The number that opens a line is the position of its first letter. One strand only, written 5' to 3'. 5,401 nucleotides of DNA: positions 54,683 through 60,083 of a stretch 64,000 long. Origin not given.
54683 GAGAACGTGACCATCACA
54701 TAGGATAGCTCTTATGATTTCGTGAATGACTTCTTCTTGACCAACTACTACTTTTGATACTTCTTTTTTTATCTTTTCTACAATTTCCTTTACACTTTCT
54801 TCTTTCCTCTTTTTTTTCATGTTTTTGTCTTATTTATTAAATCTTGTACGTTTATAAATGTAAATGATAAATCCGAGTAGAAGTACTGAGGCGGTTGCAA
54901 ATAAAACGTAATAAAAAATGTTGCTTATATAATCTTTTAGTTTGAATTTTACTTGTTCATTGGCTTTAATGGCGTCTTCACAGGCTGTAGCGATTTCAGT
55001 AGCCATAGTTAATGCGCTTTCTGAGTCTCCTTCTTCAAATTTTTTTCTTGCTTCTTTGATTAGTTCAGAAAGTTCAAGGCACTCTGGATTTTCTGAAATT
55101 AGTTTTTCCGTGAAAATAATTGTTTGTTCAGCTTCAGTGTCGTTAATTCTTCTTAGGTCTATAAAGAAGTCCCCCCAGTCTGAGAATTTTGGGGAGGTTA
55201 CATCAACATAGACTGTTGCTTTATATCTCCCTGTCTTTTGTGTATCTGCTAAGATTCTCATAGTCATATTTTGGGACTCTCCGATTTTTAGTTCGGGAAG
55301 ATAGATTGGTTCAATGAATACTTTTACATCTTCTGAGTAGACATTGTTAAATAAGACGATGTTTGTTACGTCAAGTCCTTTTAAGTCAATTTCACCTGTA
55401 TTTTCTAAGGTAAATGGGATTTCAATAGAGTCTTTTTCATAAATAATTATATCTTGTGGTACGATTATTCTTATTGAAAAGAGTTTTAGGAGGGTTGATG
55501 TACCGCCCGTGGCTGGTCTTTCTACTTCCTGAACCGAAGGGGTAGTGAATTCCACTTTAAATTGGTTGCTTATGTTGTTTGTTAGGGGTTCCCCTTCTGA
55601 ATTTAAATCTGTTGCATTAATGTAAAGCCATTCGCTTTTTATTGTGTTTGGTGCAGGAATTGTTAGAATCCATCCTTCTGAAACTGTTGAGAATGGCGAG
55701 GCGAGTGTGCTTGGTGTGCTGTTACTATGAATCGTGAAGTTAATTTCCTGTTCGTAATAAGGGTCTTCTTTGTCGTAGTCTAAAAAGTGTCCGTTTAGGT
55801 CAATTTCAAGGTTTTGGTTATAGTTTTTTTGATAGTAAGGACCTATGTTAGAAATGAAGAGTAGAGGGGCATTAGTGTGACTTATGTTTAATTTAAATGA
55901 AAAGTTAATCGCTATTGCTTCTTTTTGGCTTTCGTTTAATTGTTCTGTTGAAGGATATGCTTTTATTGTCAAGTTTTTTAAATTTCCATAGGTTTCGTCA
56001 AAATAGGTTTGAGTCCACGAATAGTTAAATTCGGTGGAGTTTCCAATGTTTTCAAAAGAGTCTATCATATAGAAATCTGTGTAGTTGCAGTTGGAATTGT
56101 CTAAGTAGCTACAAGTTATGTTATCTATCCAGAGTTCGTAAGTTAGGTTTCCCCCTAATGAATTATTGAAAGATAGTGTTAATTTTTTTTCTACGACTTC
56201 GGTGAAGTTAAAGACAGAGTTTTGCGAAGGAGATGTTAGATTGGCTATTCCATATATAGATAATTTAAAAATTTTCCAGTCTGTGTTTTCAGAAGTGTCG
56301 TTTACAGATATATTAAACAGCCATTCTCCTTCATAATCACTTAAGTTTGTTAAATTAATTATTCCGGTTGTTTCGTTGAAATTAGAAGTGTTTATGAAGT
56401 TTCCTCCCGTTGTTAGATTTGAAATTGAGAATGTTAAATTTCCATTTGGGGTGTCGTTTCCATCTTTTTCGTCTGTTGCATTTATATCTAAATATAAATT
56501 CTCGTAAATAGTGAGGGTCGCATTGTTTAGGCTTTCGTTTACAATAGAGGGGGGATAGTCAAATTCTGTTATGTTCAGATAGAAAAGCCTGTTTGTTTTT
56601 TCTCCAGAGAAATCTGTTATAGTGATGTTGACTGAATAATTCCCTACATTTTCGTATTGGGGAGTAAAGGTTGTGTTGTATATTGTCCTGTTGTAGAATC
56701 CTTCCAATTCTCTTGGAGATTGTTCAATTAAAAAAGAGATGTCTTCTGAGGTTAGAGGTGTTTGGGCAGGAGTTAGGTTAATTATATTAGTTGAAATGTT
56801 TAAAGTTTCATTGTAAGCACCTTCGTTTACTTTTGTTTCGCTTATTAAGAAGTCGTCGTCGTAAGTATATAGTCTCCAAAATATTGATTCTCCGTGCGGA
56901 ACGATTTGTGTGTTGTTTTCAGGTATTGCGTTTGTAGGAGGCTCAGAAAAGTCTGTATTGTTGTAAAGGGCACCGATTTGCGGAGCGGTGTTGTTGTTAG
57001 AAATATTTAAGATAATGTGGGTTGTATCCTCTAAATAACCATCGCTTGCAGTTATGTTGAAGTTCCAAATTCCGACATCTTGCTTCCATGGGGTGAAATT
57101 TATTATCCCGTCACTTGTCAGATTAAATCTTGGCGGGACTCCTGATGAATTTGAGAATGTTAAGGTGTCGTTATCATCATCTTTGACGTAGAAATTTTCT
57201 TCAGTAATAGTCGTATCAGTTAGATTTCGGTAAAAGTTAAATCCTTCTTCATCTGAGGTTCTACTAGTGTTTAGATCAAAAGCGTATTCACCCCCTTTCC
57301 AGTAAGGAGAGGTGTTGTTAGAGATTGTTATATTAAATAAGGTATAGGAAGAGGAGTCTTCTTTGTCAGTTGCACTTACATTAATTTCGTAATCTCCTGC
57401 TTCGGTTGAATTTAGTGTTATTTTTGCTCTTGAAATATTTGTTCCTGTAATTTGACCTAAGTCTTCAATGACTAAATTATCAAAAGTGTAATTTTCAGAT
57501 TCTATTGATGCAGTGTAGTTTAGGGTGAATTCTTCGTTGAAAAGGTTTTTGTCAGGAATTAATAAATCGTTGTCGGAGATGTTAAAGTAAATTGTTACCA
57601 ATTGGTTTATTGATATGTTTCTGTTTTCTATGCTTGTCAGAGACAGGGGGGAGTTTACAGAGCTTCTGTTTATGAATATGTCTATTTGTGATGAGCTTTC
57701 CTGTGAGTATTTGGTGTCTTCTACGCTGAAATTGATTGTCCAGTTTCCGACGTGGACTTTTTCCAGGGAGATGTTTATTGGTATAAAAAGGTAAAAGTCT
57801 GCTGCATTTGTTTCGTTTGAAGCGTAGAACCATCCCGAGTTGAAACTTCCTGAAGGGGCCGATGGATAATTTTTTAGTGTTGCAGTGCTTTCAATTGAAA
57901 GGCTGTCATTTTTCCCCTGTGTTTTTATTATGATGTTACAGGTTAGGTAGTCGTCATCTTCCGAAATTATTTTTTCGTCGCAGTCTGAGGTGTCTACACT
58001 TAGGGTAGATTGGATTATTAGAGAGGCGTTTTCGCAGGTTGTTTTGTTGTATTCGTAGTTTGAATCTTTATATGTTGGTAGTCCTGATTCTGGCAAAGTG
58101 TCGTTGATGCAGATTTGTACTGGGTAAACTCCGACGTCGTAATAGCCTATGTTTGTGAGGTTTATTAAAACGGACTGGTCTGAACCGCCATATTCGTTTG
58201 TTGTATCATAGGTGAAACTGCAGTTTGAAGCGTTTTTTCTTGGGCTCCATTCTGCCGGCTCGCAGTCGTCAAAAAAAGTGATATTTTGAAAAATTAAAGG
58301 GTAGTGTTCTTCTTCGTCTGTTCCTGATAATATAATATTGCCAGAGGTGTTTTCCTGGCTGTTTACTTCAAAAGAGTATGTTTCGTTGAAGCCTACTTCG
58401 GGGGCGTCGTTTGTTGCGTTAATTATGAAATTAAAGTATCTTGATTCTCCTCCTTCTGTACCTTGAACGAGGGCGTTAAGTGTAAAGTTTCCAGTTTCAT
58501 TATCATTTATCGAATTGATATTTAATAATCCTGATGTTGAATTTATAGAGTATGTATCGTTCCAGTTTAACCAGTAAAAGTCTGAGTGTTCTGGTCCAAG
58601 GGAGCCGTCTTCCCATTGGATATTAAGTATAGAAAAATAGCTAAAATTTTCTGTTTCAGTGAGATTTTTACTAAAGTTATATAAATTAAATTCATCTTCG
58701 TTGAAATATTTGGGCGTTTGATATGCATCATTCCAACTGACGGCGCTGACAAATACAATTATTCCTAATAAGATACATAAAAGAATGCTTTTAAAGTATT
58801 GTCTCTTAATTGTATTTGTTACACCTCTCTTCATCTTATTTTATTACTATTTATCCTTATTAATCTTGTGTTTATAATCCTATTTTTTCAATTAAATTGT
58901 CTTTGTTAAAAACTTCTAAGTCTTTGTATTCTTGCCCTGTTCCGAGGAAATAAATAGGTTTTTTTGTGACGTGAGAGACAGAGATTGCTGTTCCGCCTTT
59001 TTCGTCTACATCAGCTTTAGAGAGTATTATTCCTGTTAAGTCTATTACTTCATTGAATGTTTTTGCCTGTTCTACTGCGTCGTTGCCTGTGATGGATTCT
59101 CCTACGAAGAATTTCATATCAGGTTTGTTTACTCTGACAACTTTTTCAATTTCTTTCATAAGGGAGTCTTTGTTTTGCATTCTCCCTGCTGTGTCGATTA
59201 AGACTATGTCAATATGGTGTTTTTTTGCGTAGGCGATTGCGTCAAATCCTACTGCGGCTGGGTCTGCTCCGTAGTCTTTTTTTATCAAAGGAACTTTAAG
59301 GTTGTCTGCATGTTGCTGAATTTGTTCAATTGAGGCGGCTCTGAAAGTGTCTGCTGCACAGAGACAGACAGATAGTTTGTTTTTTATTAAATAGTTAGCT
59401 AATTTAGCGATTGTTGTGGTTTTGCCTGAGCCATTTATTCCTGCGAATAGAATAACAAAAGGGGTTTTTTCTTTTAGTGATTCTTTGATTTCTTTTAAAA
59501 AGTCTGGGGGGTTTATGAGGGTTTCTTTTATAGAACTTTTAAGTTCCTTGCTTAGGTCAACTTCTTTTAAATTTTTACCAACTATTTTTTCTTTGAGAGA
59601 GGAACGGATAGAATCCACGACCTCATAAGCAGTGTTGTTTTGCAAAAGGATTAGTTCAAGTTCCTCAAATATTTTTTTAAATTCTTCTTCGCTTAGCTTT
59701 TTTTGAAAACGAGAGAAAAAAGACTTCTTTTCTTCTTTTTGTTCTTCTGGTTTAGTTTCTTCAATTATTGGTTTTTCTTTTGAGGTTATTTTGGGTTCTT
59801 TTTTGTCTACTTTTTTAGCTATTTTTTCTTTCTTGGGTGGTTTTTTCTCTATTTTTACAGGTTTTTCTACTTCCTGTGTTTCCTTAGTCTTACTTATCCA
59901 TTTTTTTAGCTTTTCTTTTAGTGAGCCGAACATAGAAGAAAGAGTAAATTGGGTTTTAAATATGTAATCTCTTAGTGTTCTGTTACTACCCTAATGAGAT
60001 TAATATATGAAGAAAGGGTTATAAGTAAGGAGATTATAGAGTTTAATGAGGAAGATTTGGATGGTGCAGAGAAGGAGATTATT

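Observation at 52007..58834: MoxR-DUF58-vWA module fused head-to-tail between a giant cadherin-like adhesin and the pilus operon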

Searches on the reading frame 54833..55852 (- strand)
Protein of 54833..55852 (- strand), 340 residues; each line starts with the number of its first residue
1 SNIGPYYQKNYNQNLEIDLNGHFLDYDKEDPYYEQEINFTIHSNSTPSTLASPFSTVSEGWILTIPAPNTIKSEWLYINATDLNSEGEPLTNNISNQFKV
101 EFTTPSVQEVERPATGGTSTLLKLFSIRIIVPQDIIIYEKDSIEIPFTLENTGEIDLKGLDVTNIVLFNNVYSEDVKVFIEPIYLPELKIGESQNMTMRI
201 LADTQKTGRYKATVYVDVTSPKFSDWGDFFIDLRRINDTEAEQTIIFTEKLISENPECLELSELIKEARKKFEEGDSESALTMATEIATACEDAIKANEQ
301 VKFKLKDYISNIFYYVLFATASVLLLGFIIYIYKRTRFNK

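Call 56: predict_structure(alignment_id=A4)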
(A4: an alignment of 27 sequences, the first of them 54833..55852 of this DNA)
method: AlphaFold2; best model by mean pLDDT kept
length: 340 residues; sequences in the alignment: 27
mean_pLDDT: 83.9   pTM: 0.40
mean pLDDT of the five models: 83.9, 83.5, 82.9, 82.1, 81.5
residues with pLDDT >= 90: 127; 70-90: 178; 50-70: 21; < 50: 14
segments of 3 or more residues with pLDDT < 50: 109-122
pLDDT, mean of each block of 10 residues (from residue 1): 88 90 78 81 86 78 90 92 87 92 76 37 67 70 88 90 88 83 88 90 82 89 86 72 90 92 94 88 94 84 67 90 96 87
secondary structure, 60 per line:
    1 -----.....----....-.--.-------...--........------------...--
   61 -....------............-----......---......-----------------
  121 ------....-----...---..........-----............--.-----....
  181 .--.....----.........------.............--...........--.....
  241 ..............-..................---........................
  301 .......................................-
elements in order: E6-10 E15-18 E36-43 E56-58 E62-65 E72-83 E89-94 E98-103 E127-130 E136-138 E142-151 E157-168 E177-181 E184-188 E193-201 E208-220 E223-233 H236-254 H256-273 H277-339

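Call 60: fold_search(model_id=the predicted structure, library=pdb)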
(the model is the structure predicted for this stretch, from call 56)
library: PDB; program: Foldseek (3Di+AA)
matches with E <= 10: 1595; with E <= 0.001: 54
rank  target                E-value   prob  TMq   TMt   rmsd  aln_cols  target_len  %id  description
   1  7sqc_F0               2.0e-05  1.00  0.23  0.26  19.5       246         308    8  Ciliary C1 central pair apparatus isolated from Chlamydomonas reinhardtii (released 2022-04-13)
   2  7ptb                  2.0e-05  1.00  0.19  0.20  19.8       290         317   10  Crystal structure of the SPD-2 domain of human CEP192 (released 2022-04-06)
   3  9ijj_4J               5.6e-05  1.00  0.21  0.11  19.9       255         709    7  In situ structure of the central apparatus in mouse sperm axoneme. (released 2025-06-04)
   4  7n61_1B               5.6e-05  1.00  0.19  0.11  19.3       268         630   10  structure of C2 projections and MIPs (released 2022-05-18)
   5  1na8_B                7.4e-05  1.00  0.23  0.46   5.4       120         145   12  Crystal structure of ADP-ribosylation factor binding protein GGA1 (released 2003-07-29)
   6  3oq3_B                9.3e-05  1.00  0.21  0.22  14.4       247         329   12  Structural Basis of Type-I Interferon Sequestration by a Poxvirus Decoy Receptor (released 2011-05-18)
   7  9e8a_A                9.8e-05  1.00  0.23  0.10  19.4       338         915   10  Integrin aIIbb3 bent conformation from human platelet membrane crude preparation (released 2025-10-15)
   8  2r39                  1.7e-04  1.00  0.25  0.66   3.6       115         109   12  Crystal structure of FixG-related protein from Vibrio parahaemolyticus (released 2007-09-11)
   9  2dwy_C                1.8e-04  1.00  0.23  0.49   5.1       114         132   12  Crystal Structure Analysis of GGA1-GAE (released 2007-04-17)
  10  2dwx_C                1.9e-04  1.00  0.23  0.50   5.5       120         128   12  Co-crystal Structure Analysis of GGA1-GAE with the WNSF motif (released 2007-04-17)
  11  9ijj_4I               1.9e-04  0.99  0.23  0.03  20.9       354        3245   10  In situ structure of the central apparatus in mouse sperm axoneme. (released 2025-06-04)
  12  1om9_A                2.2e-04  1.00  0.21  0.44  12.6       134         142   10  Structure of the GGA1-appendage in complex with the p56 binding peptide (released 2003-07-29)
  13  6ct7_L                2.2e-04  0.99  0.18  0.27  16.8       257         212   10  Fab of anti-a-synuclein antibody BIIB054 in complex with acetylated a-synuclein peptide (1-10) (released 2018-12-19)
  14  9i25_C                2.8e-04  1.00  0.23  0.30  18.1       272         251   10  WxLIP from Enterococcus faecium locus A bound to long WxL (released 2026-01-28)
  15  6fvi                  3.0e-04  1.00  0.23  0.46  10.3       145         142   18  ASH / PapD-like domain of human CEP192 (PapD-like domain 7) (released 2019-03-20)
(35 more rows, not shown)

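Call 72: search_protein_representatives(alignment_id=A4)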
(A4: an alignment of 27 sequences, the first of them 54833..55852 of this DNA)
Query: 27 sequences, 342 profile positions. Proteins with E-value up to 0.001 (for the whole library): 873; up to 1e-10: 752; up to 1e-30: 267. The best 150 are listed.
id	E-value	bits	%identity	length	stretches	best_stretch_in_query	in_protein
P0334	2.7e-143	493.5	-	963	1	4-342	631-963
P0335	4.0e-141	486.4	-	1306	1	3-342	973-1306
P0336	3.7e-140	483.2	-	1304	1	2-342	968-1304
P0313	1.1e-138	478.4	-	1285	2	3-342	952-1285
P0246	2.4e-138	477.3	-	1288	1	3-339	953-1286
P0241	1.7e-137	474.5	-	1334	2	2-335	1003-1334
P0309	6.7e-136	469.2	-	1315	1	5-342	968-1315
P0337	8.0e-136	468.9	-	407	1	2-337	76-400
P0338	1.3e-135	468.2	-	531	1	5-341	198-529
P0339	2.4e-135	467.4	-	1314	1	4-342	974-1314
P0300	1.2e-133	461.8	-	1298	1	3-342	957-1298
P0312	2.3e-133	460.8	-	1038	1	5-339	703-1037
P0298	9.8e-133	458.8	-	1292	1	3-339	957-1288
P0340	1.5e-132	458.2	-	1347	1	5-342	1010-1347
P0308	4.6e-132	456.6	-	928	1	2-339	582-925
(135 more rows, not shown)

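Call 78: find_related_loci(query=A4, collection=metagenome_contigs, flank=6000)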
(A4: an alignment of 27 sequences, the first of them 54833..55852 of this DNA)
Query A4 (340 aa) in metagenome_contigs; peptide patterns used: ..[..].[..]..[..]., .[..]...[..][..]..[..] (x = any residue, [..] = any of these).
416 stretches matched a pattern; 86 encode a relative of the query (tblastn E <= 1e-3); the best 80 are kept; 80 distinct loci.
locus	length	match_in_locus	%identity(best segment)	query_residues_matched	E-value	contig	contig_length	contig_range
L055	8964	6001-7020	56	11-339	5e-111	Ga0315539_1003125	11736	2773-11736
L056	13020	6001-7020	56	11-339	5e-111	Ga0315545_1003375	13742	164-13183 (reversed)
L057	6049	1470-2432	47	8-340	2e-102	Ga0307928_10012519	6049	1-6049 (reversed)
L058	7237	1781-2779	49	5-340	1e-97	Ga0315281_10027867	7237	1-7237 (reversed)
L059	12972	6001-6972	47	8-340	1e-96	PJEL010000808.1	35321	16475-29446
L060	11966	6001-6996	45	1-340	8e-96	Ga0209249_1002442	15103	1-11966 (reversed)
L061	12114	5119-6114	45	1-340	8e-96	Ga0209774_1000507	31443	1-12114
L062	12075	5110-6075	46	8-340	1e-95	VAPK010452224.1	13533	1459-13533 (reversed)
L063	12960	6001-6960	46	8-340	8e-95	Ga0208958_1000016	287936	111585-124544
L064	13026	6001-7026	44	8-340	1e-93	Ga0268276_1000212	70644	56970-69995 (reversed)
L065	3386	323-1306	44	17-340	1e-94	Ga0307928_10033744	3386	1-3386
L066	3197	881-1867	44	15-340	5e-95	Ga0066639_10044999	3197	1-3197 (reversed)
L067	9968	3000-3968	45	15-340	1e-93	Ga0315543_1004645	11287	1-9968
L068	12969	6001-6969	50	17-340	3e-93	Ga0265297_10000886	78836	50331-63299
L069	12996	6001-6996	42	2-340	3e-91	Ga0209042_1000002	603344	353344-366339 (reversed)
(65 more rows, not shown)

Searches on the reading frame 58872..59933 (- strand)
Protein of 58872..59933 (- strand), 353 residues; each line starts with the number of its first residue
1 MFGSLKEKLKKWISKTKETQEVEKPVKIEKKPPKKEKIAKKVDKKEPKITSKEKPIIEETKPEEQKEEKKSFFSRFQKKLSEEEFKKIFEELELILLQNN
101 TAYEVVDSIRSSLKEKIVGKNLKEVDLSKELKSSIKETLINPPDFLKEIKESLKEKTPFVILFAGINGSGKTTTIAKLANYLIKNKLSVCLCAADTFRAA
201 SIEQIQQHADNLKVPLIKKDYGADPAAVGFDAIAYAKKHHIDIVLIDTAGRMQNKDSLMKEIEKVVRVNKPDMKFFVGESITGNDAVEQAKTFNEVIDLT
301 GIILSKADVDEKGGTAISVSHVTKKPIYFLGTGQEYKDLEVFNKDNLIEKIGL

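Call 4: search_protein_families(library=pfam, proteins=[window:58872-59933:-], max_evalue=0.01)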
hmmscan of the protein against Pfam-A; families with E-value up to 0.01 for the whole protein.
window:58872-59933:- (353 aa): 19 families
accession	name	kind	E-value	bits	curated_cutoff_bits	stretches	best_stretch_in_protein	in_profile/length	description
PF00448.28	SRP54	-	2.6e-72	243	22.7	1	158-351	1-194/196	SRP54-type protein, GTPase domain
PF02881.24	SRP54_N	-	2e-07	31.6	22.4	1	73-138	9-74/75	SRP54-type protein, helical bundle domain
PF06414.18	Zeta_toxin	-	7e-06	26.1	22.3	1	148-245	6-100/199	Zeta toxin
PF13604.12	AAA_30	-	0.00017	21.8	27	1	158-256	18-104/191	AAA domain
PF13245.12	AAA_19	-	0.00024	21.7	25.1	1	158-252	12-102/134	AAA domain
PF01656.29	CbiA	-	0.00075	19.9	25.4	1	168-310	9-86/125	CobQ/CobB/MinD/ParA nucleotide binding domain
PF02223.23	Thymidylate_kin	-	0.0014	18.8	27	1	164-191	2-29/185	Thymidylate kinase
PF20720.3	nSTAND3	-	0.0014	18.8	27.2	1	146-208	7-60/155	Novel STAND NTPase 3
PF00437.27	T2SSE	-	0.0019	17.3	24.9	1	142-190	127-174/370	Type II/IV secretion system protein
PF09848.15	SLFN-g3_helicase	-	0.0036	17.1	24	1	160-260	3-99/354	Schlafen group 3, DNA/RNA helicase domain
PF01583.26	APS_kinase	-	0.0051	17.3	21.1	0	158-202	2-46/152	Adenylylsulphate kinase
PF13401.12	AAA_22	-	0.0063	17.3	27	0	160-266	7-108/130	AAA domain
PF24883.2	NPHP3_N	-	0.0078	16.9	24.8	0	149-192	12-56/164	Nephrocystin 3, N-terminal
PF07693.20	KAP_NTPase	-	0.0083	15.8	20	1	150-204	9-66/293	KAP family P-loop domain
PF03205.20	MobB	-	0.0086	16.4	26.6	0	160-191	1-32/133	Molybdopterin guanine dinucleotide synthesis protein B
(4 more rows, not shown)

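Call 5: search_protein_families(library=ncbifam, proteins=[window:58872-59933:-], max_evalue=0.01)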
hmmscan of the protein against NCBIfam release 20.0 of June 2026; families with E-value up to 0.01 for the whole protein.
window:58872-59933:- (353 aa): 29 families (the best 25 are shown)
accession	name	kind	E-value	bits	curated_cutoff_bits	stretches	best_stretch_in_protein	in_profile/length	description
TIGR00064.1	ftsY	equivalog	1.4e-89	300.1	260.7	1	86-351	4-278/279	signal recognition particle-docking protein FtsY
TIGR00959.1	ffh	equivalog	7.3e-67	226.1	473.2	1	77-351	18-293/428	signal recognition particle protein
TIGR01425.1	SRP54_euk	equivalog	2.4e-53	181.5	576.25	1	80-351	22-293/428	signal recognition particle protein SRP54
TIGR03499.1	FlhF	equivalog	1.8e-22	80.7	174.15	1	20-250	70-286/286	flagellar biosynthesis GTPase FlhF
NF009368.0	PRK12726.1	equivalog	7.1e-19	68.2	832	1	159-337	207-382/407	flagellar biosynthesis regulator FlhF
NF005230.0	PRK06731.1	equivalog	6.5e-15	55.1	553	1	151-338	79-263/281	flagellar biosynthesis regulator FlhF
NF009367.0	PRK12724.1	equivalog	1.1e-14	54.1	718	1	14-336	85-398/433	flagellar biosynthesis regulator FlhF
NF011312.0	PRK14723.1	equivalog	1e-12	47.4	951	1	164-350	191-377/768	flagellar biosynthesis regulator FlhF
NF011311.0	PRK14722.1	equivalog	1e-08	34.6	777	1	153-341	133-326/374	flagellar biosynthesis regulator FlhF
NF011310.0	PRK14721.1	equivalog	2.6e-07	30.2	725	1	163-351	196-381/423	flagellar biosynthesis regulator FlhF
TIGR04291.1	arsen_driv_ArsA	equivalog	6.3e-05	21.9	650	1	103-218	276-379/565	arsenical pump-driving ATPase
TIGR01420.1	pilT_fam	subfamily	0.00014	21.2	319.1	1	149-193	113-157/343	PilT/PilU family type 4a pilus ATPase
NF041546.1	ParA_partition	equivalog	0.00031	20.4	180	1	168-255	10-91/203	ParA family partition ATPase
NF010248.0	PRK13695.1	equivalog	0.00032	20.4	156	0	161-190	6-35/180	NTPase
NF041000.1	ATPase_ComGA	equivalog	0.00066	18.8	300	1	141-190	112-160/267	competence type IV pilus ATPase ComGA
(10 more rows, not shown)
